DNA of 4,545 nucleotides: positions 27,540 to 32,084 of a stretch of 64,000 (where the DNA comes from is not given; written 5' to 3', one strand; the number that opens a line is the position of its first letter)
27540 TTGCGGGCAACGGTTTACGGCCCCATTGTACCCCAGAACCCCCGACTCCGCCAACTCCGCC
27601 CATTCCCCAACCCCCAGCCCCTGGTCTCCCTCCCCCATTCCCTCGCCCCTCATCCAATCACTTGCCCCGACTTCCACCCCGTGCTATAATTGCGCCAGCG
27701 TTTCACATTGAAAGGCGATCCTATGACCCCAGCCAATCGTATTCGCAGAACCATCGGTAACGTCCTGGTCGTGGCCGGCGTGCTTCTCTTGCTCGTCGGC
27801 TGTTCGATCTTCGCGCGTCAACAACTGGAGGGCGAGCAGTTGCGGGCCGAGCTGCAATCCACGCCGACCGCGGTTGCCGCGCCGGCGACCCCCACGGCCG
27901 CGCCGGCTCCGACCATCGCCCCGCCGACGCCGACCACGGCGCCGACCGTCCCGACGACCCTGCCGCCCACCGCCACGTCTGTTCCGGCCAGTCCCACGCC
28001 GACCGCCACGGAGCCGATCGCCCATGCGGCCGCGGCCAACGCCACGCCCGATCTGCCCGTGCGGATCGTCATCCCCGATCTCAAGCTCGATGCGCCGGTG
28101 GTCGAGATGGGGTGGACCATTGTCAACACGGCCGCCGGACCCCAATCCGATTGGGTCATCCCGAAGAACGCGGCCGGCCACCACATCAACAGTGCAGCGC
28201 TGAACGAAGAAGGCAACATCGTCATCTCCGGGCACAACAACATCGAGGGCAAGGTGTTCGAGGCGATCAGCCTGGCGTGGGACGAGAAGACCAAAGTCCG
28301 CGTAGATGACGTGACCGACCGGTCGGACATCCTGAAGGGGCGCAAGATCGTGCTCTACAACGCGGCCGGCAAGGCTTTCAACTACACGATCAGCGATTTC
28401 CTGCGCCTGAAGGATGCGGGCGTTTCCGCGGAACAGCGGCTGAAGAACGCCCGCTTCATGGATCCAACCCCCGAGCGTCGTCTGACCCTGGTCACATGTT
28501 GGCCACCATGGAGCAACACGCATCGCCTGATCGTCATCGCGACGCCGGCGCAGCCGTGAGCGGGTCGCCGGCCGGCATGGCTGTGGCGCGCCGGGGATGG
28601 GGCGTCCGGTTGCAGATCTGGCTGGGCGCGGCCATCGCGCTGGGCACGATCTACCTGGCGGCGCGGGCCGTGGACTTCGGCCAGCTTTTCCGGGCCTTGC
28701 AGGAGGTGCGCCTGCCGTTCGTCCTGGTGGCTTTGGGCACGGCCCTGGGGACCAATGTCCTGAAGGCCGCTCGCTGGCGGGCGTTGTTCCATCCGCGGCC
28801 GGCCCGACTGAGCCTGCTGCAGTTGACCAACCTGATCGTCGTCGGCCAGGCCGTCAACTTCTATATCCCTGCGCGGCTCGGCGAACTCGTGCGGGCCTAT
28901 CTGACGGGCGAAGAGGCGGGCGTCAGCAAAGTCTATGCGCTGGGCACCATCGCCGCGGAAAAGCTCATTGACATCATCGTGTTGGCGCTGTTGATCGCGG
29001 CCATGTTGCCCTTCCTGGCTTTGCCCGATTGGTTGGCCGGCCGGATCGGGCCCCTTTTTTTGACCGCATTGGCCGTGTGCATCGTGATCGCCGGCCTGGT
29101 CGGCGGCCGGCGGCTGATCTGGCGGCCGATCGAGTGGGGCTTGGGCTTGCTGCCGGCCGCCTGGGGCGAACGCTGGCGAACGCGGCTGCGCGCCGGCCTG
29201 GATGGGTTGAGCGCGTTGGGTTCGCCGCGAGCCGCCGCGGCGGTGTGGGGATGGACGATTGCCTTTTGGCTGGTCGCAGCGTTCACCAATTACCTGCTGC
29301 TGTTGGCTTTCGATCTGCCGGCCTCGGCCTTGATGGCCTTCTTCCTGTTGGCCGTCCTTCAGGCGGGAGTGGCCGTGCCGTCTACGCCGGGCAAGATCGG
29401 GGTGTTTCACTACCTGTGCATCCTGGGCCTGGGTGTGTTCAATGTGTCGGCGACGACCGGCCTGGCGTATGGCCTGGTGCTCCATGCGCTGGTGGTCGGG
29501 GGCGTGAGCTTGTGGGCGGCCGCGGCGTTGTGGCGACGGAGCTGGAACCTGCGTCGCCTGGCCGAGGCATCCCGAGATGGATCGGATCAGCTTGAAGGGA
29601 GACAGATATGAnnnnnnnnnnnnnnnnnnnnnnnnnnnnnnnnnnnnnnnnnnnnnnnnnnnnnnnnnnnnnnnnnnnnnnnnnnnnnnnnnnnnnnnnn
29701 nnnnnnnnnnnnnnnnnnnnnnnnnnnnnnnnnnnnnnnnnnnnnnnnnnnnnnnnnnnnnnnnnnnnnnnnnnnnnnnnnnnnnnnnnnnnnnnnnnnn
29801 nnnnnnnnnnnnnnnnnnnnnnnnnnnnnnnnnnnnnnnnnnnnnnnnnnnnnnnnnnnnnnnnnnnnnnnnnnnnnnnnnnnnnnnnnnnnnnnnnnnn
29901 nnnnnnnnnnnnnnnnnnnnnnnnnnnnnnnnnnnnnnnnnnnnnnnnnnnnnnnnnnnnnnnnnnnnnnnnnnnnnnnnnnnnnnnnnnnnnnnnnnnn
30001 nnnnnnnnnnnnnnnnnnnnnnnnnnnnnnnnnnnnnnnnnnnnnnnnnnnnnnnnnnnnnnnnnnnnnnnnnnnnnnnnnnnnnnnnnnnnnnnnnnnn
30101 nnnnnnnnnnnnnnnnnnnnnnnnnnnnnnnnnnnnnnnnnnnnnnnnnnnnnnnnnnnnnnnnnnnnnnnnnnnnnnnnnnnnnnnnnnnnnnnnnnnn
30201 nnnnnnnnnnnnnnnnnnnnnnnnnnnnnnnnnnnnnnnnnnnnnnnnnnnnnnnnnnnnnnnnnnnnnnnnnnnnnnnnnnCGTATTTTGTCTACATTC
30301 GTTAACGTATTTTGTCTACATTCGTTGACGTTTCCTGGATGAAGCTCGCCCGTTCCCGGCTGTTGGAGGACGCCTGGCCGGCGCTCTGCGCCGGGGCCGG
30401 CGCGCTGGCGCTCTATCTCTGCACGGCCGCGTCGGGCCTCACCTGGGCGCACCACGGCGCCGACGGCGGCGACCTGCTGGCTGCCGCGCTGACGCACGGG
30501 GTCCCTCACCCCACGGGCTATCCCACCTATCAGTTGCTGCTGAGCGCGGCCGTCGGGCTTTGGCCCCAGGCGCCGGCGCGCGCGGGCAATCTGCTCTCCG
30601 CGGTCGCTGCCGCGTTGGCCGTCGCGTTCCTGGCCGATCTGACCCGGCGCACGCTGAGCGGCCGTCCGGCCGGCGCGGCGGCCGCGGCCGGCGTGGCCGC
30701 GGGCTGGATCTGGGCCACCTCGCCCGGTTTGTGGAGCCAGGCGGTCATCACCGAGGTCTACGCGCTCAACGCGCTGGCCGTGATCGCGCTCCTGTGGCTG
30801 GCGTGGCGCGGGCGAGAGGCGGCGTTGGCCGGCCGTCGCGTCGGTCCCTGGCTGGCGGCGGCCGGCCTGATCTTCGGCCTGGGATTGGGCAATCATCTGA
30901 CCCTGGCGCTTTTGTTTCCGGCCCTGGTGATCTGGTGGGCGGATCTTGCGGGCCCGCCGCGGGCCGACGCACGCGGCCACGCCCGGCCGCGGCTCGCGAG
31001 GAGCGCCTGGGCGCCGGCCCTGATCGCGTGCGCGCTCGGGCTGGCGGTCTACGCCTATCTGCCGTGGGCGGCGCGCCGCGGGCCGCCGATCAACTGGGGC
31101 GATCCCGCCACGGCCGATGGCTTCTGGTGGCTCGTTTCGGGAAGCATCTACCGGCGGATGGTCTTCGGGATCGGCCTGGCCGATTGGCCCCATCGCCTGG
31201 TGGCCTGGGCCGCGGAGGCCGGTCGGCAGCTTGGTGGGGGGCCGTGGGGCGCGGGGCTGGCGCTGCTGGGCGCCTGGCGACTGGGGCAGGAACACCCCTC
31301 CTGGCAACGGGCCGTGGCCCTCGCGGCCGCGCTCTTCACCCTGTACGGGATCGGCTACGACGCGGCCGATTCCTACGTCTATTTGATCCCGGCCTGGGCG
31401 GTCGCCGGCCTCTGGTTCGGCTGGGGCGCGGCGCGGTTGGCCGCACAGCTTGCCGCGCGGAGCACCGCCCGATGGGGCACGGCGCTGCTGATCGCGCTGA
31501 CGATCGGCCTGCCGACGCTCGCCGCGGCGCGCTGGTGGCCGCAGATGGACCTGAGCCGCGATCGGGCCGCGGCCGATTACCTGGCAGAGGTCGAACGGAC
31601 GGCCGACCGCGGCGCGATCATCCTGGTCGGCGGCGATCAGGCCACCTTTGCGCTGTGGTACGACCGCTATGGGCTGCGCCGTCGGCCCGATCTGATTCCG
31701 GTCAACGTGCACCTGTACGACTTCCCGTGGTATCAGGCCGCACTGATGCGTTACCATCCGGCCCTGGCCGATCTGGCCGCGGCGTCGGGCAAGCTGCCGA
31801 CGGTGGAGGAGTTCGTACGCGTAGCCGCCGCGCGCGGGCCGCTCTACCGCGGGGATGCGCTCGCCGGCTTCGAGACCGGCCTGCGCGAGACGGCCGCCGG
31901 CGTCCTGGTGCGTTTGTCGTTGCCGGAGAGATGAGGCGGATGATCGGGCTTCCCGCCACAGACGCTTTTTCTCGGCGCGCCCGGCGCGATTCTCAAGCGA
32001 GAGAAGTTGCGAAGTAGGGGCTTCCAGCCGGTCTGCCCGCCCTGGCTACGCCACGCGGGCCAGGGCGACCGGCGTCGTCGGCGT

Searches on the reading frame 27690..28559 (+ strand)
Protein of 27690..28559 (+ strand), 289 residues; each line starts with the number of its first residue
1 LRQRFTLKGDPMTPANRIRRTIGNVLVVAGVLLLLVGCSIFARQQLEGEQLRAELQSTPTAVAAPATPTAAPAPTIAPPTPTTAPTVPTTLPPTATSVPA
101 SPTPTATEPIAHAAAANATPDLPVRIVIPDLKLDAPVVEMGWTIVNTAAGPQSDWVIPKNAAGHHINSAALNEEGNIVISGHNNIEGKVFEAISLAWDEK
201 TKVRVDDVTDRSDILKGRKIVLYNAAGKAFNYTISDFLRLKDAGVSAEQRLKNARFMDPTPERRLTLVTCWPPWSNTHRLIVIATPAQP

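Call 9: search_protein_families(library=pfam, proteins=[window:27690-28559:+], max_evalue=0.01)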
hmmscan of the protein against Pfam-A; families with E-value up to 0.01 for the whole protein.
window:27690-28559:+ (289 aa): 1 family
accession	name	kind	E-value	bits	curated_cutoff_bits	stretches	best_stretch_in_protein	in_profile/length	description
PF04203.18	Sortase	-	5.1e-19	68.7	26.6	1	126-286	1-124/125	Sortase domain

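Call 12: search_protein_families(library=ncbifam, proteins=[window:27690-28559:+], max_evalue=0.01)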
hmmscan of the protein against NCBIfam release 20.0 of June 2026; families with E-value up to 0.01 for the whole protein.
window:27690-28559:+ (289 aa): 6 families
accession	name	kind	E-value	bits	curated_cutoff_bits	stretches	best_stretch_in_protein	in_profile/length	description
NF033747.1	class_E_sortase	subfamily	5.4e-12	46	160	1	21-284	3-203/211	class E sortase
NF033748.1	class_F_sortase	subfamily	8.4e-06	25.5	166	1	117-193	5-80/155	class F sortase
TIGR01076.1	sortase_fam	subfamily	0.00058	19.7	39.35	0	262-283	103-124/136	sortase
NF033745.1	class_C_sortase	subfamily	0.00059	19.6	160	1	264-284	198-218/220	class C sortase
NF033761.1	gliding_GltJ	equivalog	0.0016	17.6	450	1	25-120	373-475/671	adventurous gliding motility protein GltJ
TIGR03784.1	marine_sortase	equivalog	0.0039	16.9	158.25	0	253-273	139-159/174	class GN sortase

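Call 23: find_homologous_proteins(query=window:27723-28559:+, max_evalue=1e-10)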
Query window:27723-28559:+ (278 aa): 283 proteins with E <= 1e-10 among 8000 candidates; the best 120 are listed.
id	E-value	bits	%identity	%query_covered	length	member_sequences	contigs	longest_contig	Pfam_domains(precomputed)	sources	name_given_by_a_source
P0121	9.4e-177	604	100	100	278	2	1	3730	PF04203.19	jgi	-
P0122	5.0e-142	490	81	100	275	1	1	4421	PF04203.19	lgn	-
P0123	5.5e-141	487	81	100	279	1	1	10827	PF04203.19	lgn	-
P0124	3.1e-138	478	77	100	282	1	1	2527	PF04203.19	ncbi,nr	ncbi:MAG: sortase [Anaerolineae bacterium]|nr:sortase [Anaerolineae bacterium]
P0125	7.0e-137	473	76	100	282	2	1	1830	PF04203.19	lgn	-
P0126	1.1e-121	423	73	100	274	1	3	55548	PF04203.19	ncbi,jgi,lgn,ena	-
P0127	3.8e-121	422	68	100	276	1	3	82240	PF04203.19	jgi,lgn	jgi:hypothetical protein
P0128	6.2e-120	418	68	100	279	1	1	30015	PF04203.19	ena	-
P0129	6.1e-118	411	68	100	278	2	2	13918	PF04203.19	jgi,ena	-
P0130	1.7e-117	410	67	100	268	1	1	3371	PF04203.19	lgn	-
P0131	1.0e-115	404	70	100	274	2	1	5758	PF04203.19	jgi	-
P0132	2.5e-115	403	69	100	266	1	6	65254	PF04203.19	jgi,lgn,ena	jgi:sortase A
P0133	2.1e-113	396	67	100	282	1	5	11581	PF04203.19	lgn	-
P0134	3.3e-111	389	66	100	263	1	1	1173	PF04203.19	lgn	-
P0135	1.1e-109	384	65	100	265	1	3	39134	PF04203.19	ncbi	-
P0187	7.0e-82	293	62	82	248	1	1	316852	PF04203.19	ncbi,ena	-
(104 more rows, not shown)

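Call 25: find_related_loci(query=A1, collection=genome_contigs, flank=10000)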
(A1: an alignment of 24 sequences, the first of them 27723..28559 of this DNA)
Query A1 (278 aa) in genome_contigs; peptide patterns used: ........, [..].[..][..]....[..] (x = any residue, [..] = any of these).
322 stretches matched a pattern; 253 encode a relative of the query (tblastn E <= 1e-3); the best 80 are kept; 80 distinct loci.
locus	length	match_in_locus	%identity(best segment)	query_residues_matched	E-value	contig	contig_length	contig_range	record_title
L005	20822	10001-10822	73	1-278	1e-121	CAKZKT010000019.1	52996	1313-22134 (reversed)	MAG TPA_asm: uncultured Anaerolineae bacterium isolate SRR5214706_bin.5_CONCOCT_v1.1_MAG genome assembly, contig: ERZ174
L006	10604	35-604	91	89-278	3e-109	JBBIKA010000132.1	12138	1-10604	MAG: Chloroflexota bacterium isolate CYS170214_bin_175 NODE_5442_length_12138_cov_21.756683, whole genome shotgun sequen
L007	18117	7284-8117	57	1-277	1e-91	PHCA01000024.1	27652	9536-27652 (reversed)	MAG: Chloroflexi bacterium HGW-Chloroflexi-1 bjp_ig2158_scaffold_1966, whole genome shotgun sequence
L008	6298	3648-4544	54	1-276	2e-90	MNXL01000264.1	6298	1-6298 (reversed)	MAG: Anaerolineae bacterium CG2_30_64_16 cg2_3.0_scaffold_13042_c, whole genome shotgun sequence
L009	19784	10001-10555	65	82-278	2e-87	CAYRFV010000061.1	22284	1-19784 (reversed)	MAG TPA_asm: uncultured Anaerolineales bacterium isolate binchicken_co274_116 genome assembly, contig: NODE_6003_length_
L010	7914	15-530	71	107-278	2e-86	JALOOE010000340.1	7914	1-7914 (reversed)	MAG: Anaerolineae bacterium isolate Prado095 scaffold_64940, whole genome shotgun sequence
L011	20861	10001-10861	51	6-277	8e-86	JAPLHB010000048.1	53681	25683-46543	MAG: Chloroflexota bacterium isolate LacPavin_0920_WC70_MAG_64_18 LacPavin_0920_WC70_scaffold_23825, whole genome shotgu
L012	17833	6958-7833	53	9-276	2e-84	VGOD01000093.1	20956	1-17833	MAG: Chloroflexi bacterium isolate K_DeepCast_250m_m2_061 K_DeepCast_250m_m2_061_Ga0194125_10004792, whole genome shotgu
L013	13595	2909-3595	59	48-277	1e-81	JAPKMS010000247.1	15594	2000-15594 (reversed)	MAG: Anaerolineae bacterium isolate MO66 k75_313892, whole genome shotgun sequence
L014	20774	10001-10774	51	6-275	1e-77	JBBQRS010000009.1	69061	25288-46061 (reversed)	MAG: Anaerolineae bacterium isolate Co_metawrap_1702 Cmw_1702_k141_15920765_length_69061_cov_25.0000, whole genome shotg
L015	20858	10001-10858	48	3-276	1e-75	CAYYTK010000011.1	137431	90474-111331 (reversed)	MAG TPA_asm: uncultured Anaerolineales bacterium isolate binchicken_co66_292 genome assembly, contig: NODE_205_length_13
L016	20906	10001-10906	52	1-277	1e-74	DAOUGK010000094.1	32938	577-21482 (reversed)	MAG TPA_asm: Anaerolineae bacterium isolate R69_164 k135_13534, whole genome shotgun sequence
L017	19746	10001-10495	64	113-277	9e-74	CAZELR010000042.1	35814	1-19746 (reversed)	MAG TPA_asm: uncultured Anaerolineales bacterium isolate binchicken_co115_154 genome assembly, contig: NODE_2008_length_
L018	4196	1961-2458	66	112-277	1e-73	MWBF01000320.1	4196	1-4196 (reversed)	MAG: Chloroflexi bacterium ADurb.Bin325 BWY52_contig000320, whole genome shotgun sequence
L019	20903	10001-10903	46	8-275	6e-73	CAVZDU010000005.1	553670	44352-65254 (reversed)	MAG: uncultured Chloroflexia bacterium isolate MFD05942.bin.2.46 genome assembly, contig: contig_33659, whole genome sho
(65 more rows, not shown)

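Call 45: search_solved_structures(query=window:27723-28559:+, max_evalue=0.01, show_alignments=1)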
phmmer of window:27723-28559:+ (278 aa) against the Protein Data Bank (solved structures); distinct sequences matched with E-value up to 0.01: 3.
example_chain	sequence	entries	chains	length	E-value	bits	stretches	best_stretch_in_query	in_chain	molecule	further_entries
5go6_A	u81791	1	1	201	1.7e-07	34.1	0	100-180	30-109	Putative secreted protein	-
5go5_A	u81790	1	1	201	6.1e-07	32.3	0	100-180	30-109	sortase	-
5utt_A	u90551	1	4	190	0.0028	20.3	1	141-186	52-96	Sortase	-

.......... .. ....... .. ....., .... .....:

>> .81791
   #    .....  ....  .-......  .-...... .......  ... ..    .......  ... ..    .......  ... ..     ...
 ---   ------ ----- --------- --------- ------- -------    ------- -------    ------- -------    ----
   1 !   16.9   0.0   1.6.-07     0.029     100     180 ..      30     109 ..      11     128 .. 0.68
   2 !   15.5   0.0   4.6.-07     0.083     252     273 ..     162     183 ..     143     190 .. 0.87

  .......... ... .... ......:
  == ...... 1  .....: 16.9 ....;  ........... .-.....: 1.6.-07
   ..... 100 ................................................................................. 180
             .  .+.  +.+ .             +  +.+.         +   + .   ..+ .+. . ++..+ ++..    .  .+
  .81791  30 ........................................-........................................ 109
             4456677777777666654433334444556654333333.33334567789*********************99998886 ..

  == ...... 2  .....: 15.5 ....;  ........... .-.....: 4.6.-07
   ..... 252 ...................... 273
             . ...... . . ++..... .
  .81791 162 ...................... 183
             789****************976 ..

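Call 54: find_encoding_contigs(protein=P0187, flank=10000, max_places=2)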
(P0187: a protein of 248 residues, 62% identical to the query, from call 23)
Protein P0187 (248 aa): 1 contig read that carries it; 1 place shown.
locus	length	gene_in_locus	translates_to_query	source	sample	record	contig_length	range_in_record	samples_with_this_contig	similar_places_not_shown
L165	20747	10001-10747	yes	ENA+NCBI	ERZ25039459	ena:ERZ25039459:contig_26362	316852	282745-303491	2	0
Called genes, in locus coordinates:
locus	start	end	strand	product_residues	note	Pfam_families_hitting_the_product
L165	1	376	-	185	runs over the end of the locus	PF04622:ERG2_Sigma1R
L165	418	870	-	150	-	PF10672:Methyltrans_SAM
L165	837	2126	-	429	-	PF00849:PseudoU_synth_2, PF10672:Methyltrans_SAM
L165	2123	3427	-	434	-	PF01336:tRNA_anti-codon, PF00152:tRNA-synt_2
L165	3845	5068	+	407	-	-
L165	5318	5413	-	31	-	-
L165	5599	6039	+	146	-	-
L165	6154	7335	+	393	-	PF00155:Aminotran_1_2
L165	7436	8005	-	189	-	PF00072:Response_reg, PF00486:Trans_reg_C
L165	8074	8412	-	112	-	PF02518:HATPase_c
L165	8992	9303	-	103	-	PF00989:PAS (weak), PF13188:PAS_8 (weak)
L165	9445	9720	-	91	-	-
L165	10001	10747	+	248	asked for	PF04203:Sortase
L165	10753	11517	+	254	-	PF03706:LPG_synthase_TM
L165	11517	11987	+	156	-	-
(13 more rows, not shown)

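Call 69: predict_structure(alignment_id=A1)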
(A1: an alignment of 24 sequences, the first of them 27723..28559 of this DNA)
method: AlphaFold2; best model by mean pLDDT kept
length: 278 residues; sequences in the alignment: 24
mean_pLDDT: 77.7   pTM: 0.69
mean pLDDT of the five models: 77.7, 76.9, 74.5, 72.8, 70.7
residues with pLDDT >= 90: 113; 70-90: 81; 50-70: 45; < 50: 39
segments of 3 or more residues with pLDDT < 50: 71-73, 78-80, 83-106
pLDDT, mean of each block of 10 residues (from residue 1): 70 92 89 89 84 48 54 48 46 42 52 94 88 72 71 83 89 70 92 95 96 95 96 84 85 91 78 86
secondary structure, 60 per line:
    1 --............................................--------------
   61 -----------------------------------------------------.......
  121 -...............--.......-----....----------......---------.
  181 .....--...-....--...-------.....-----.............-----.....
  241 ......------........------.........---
elements in order: H3-46 E114-117 E122-136 E139-145 E151-154 E165-170 H180-185 E192-195 E198-200 E208-212 E218-230 H236-246 E253-260 E267-275

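Call 71: fold_search(model_id=the predicted structure, library=pdb)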
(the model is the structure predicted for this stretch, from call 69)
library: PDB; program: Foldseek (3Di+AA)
matches with E <= 10: 696; with E <= 0.001: 94
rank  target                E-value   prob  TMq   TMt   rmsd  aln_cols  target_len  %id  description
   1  6bwe_B                9.9e-08  1.00  0.38  0.56   6.3       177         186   21  Sortase A from Corynebacterium diphtheriae, lid mutant (released 2017-12-27)
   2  4d70_A                2.2e-07  1.00  0.37  0.61   6.3       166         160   21  Structural, biophysical and biochemical analyses of a Clostridium perfringens Sortase D5 transpeptidase (released 2015-07-15)
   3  3rcc_A                2.2e-07  1.00  0.36  0.73   5.8       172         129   22  Crystal Structure of the Streptococcus agalactiae Sortase A (released 2011-09-07)
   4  5k9a                  2.9e-07  1.00  0.38  0.48   6.7       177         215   21  Sortase A from Corynebacterium diphtheriae (released 2016-06-15)
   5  5hu4                  4.4e-07  1.00  0.33  0.61   6.9       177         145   19  Cystal structure of listeria monocytogenes sortase A (released 2017-02-01)
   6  7s56                  6.0e-07  1.00  0.37  0.61   5.2       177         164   22  Sortase A from Streptococcus agalactiae, residues 79-247 (released 2022-01-12)
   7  2xwg_B                8.1e-07  1.00  0.37  0.54   6.4       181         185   20  Crystal structure of sortase C-1 from Actinomyces oris (formerly Actinomyces naeslundii) (released 2011-02-23)
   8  5go6                  8.1e-07  1.00  0.33  0.56   7.0       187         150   24  Structure of sortase E T196V mutant from Streptomyces avermitilis (released 2017-07-26)
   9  3rcc_N                9.7e-07  1.00  0.35  0.67   7.3       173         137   21  Crystal Structure of the Streptococcus agalactiae Sortase A (released 2011-09-07)
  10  5go5                  9.7e-07  1.00  0.34  0.58   6.8       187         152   23  Structure of sortase E from Streptomyces avermitilis (released 2017-03-15)
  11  3rcc_B                1.3e-06  1.00  0.33  0.69   6.8       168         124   19  Crystal Structure of the Streptococcus agalactiae Sortase A (released 2011-09-07)
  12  2xwg_E                1.7e-06  1.00  0.38  0.58   6.1       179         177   20  Crystal structure of sortase C-1 from Actinomyces oris (formerly Actinomyces naeslundii) (released 2011-02-23)
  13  3rcc_Q                1.8e-06  1.00  0.36  0.71   6.4       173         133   21  Crystal Structure of the Streptococcus agalactiae Sortase A (released 2011-09-07)
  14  2xwg_D                2.0e-06  1.00  0.39  0.57   6.1       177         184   19  Crystal structure of sortase C-1 from Actinomyces oris (formerly Actinomyces naeslundii) (released 2011-02-23)
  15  3rcc_D                2.5e-06  1.00  0.33  0.67   7.2       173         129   20  Crystal Structure of the Streptococcus agalactiae Sortase A (released 2011-09-07)
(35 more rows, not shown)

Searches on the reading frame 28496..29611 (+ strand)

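Call 9: search_protein_families(library=pfam, proteins=[window:28496-29611:+], max_evalue=0.01)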
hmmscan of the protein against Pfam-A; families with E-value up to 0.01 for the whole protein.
window:28496-29611:+ (371 aa): 1 family
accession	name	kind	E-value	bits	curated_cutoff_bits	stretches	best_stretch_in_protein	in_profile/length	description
PF03706.18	LPG_synthase_TM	-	3.1e-46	158.6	33.4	1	41-335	1-296/302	Lysylphosphatidylglycerol synthase TM region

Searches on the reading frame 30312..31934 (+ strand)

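Call 9: search_protein_families(library=pfam, proteins=[window:30312-31934:+], max_evalue=0.01)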
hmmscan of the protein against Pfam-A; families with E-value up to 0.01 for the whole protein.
window:30312-31934:+ (540 aa): 1 family
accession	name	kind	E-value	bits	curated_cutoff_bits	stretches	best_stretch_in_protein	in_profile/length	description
PF11028.14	TMEM260-like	-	2.2e-22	80.2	24.2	1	51-207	1-168/179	Protein O-mannosyl-transferase TMEM260-like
